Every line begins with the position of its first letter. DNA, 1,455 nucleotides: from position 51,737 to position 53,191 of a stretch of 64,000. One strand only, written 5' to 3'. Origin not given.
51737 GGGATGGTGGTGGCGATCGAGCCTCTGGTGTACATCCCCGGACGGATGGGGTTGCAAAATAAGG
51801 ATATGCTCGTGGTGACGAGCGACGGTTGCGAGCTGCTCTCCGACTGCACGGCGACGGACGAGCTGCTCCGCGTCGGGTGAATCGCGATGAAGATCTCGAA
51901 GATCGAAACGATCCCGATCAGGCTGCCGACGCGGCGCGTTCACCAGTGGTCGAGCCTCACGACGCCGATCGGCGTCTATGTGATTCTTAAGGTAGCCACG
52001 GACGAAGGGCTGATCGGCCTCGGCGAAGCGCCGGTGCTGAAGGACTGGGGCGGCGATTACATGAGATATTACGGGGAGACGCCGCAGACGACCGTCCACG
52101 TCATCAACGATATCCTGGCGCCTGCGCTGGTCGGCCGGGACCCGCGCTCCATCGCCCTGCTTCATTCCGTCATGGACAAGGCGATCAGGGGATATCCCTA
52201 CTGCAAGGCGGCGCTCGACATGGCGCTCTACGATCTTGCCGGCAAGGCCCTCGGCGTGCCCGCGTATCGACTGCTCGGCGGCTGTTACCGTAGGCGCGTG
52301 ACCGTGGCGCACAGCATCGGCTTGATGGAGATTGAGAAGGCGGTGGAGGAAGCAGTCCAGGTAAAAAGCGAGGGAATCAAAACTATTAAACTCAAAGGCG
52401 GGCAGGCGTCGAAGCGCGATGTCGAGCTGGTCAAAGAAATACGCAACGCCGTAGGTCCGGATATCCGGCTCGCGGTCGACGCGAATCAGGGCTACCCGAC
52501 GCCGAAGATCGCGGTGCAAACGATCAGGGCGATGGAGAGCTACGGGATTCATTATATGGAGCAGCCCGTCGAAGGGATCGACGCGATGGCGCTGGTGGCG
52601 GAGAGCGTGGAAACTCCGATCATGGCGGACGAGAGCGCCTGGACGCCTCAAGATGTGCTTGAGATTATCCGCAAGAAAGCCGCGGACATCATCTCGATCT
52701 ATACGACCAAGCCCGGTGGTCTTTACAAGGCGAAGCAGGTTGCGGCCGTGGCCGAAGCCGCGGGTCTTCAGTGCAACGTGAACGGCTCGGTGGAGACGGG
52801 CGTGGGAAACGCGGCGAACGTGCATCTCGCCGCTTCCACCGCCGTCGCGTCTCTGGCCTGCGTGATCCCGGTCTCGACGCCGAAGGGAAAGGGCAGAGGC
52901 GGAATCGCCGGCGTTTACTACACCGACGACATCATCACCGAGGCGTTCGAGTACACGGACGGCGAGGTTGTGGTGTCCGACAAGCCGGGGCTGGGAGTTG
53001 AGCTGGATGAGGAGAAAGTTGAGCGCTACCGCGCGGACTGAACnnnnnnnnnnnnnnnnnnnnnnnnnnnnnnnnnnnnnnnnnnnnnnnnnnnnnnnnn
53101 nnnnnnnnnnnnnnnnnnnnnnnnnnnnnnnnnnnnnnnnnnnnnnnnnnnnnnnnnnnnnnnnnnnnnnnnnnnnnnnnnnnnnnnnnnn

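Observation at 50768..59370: Peptidase, racemase, opine-dehydrogenase, LLM and ABC-transporter cluster suggesting metabolism of an N-carboxyalkyl amino acid (opine-like) compound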

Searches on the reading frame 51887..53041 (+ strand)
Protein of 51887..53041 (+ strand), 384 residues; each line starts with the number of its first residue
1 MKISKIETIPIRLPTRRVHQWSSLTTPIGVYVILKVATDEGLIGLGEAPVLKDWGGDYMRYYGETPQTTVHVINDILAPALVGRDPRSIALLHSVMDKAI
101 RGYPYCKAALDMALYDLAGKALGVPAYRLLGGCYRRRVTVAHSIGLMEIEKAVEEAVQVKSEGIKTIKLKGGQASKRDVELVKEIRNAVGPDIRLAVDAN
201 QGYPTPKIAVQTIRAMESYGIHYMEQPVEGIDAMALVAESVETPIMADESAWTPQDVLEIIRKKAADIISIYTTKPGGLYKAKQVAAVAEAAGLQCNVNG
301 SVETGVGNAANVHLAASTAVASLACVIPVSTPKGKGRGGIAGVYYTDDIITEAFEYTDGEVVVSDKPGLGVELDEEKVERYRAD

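Call 3: search_protein_families(library=pfam, proteins=[window:51887-53041:+])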
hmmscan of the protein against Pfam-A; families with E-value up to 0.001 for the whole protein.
window:51887-53041:+ (384 aa): 3 families
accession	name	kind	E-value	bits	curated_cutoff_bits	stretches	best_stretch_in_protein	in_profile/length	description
PF13378.12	MR_MLE_C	-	4.2e-55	187.3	29.4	1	152-376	2-218/219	Enolase C-terminal domain-like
PF02746.21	MR_MLE_N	-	1e-19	71.3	22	1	17-131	14-117/117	Mandelate racemase / muconate lactonizing enzyme, N-terminal domain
PF07476.17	MAAL_C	-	9.9e-06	25.3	27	1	236-319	133-217/249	Methylaspartate ammonia-lyase C-terminus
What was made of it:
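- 51887..53041 (+): Enolase-superfamily enzyme of the muconate-lactonizing (MLE) subgroup: probable C-alpha epimerase/racemase, or dehydratase. MR_MLE_N and MR_MLE_C (call 3).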

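Call 4: search_protein_families(library=ncbifam, proteins=[window:51887-53041:+])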
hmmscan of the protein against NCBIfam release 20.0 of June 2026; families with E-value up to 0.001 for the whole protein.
window:51887-53041:+ (384 aa): 18 families
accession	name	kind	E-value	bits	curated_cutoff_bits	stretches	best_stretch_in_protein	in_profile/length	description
TIGR02534.1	mucon_cyclo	subfamily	2.2e-75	254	334.95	1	3-383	1-367/368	muconate/chloromuconate family cycloisomerase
NF043002.1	HProlDhtase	equivalog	7.2e-44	150.1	500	1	1-374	1-355/366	cis-3-hydroxy-L-proline dehydratase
NF041118.1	A_G_epim_Thtga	equivalog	4.6e-42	144.4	500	1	32-319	32-310/341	L-Ala-D/L-Glu epimerase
TIGR01928.1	menC_lowGC_arch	equivalog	7.4e-40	136.9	200.65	1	31-320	23-302/325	o-succinylbenzoate synthase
NF010624.0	PRK14017.1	equivalog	9.1e-39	133.6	311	1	31-381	15-360/382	galactonate dehydratase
NF040866.1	AraD_Arch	equivalog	1.7e-38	132.6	650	1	33-383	36-371/372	arabinonate dehydratase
NF043051.1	ManoateDhtManD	equivalog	2.5e-35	122.1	550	2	180-382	193-384/403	D-mannonate dehydratase ManD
NF047820.1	TalGalacDh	equivalog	5.6e-34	117.7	500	1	75-301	70-306/371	L-talarate/galactarate dehydratase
NF011654.0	PRK15072.1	subfamily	1.1e-33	116.8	430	2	180-382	194-385/404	D-galactonate dehydratase family protein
NF040790.2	glucon_galact_dh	equivalog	4.9e-31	107.9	750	1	108-383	95-371/390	bifunctional D-gluconate/D-galactonate dehydratase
NF002782.0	PRK02901.1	equivalog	5e-27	94.7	288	1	126-364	73-291/328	o-succinylbenzoate synthase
NF042940.1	racemase_DgcA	equivalog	5.9e-26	91.4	400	1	59-323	45-293/323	N-acetyl-D-Glu racemase DgcA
TIGR01927.1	menC_gam_Gplu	equivalog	2.9e-19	69.5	130.55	1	146-324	107-288/307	o-succinylbenzoate synthase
NF011708.0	PRK15129.1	equivalog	5.6e-15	55.2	343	1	106-318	87-293/321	L-Ala-D/L-Glu epimerase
NF011968.0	PRK15440.1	equivalog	8.5e-12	44.7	393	1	73-376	86-386/395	L-rhamnonate dehydratase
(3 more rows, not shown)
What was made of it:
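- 51887..53041 (+): It is below all NCBIfam cut-offs (call 4).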

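Call 7: search_solved_structures(query=window:51887-53041:+, max_evalue=1e-20)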
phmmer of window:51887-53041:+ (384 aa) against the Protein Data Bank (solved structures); distinct sequences matched with E-value up to 1e-20: 73 (the best 60 are shown).
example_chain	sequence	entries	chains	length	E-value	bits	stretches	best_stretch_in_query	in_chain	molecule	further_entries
2p88_A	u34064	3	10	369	1.7e-60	208.4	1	1-379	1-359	Mandelate racemase/muconate lactonizing enzyme family protein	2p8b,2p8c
2qde_A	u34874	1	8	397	1.8e-56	195.2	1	1-380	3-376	Mandelate racemase/muconate lactonizing enzyme family protein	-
3i4k_A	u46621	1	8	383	6.9e-53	183.4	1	2-381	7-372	Muconate lactonizing enzyme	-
3jva_A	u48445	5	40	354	2.2e-51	178.4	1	31-318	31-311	Dipeptide Epimerase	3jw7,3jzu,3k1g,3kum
1jpm_A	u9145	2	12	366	4.2e-50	174.2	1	1-318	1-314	L-Ala-D/L-Glu Epimerase | similar to chloromuconate cycloisomerase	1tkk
2pgw_A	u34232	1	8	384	9.9e-44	153.2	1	2-316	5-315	Muconate cycloisomerase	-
3my9_A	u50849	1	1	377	1.2e-42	149.7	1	32-377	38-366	Muconate cycloisomerase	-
4m0x_A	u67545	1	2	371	4.5e-42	147.8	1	6-384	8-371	Chloromuconate cycloisomerase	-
3ct2_A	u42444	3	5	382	5.8e-42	147.4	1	3-382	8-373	Muconate cycloisomerase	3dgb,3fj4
1nu5_A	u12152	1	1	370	2.9e-41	145.1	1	1-382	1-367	Chloromuconate cycloisomerase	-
3q45_A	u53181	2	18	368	3.8e-40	141.4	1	32-332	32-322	Mandelate racemase/muconate lactonizing enzyme family; possible chloromuconate cycloisomer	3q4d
3i6t_A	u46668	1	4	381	8.1e-40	140.4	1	13-381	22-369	Muconate cycloisomerase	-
3dg3_A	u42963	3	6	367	3.4e-39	138.3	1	1-384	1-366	Muconate cycloisomerase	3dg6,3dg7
3fcp_A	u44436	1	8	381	1.3e-38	136.4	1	3-381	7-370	L-Ala-D/L-Glu epimerase, a muconate lactonizing enzyme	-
2chr_A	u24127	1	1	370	1.7e-37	132.8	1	1-382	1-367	CHLOROMUCONATE CYCLOISOMERASE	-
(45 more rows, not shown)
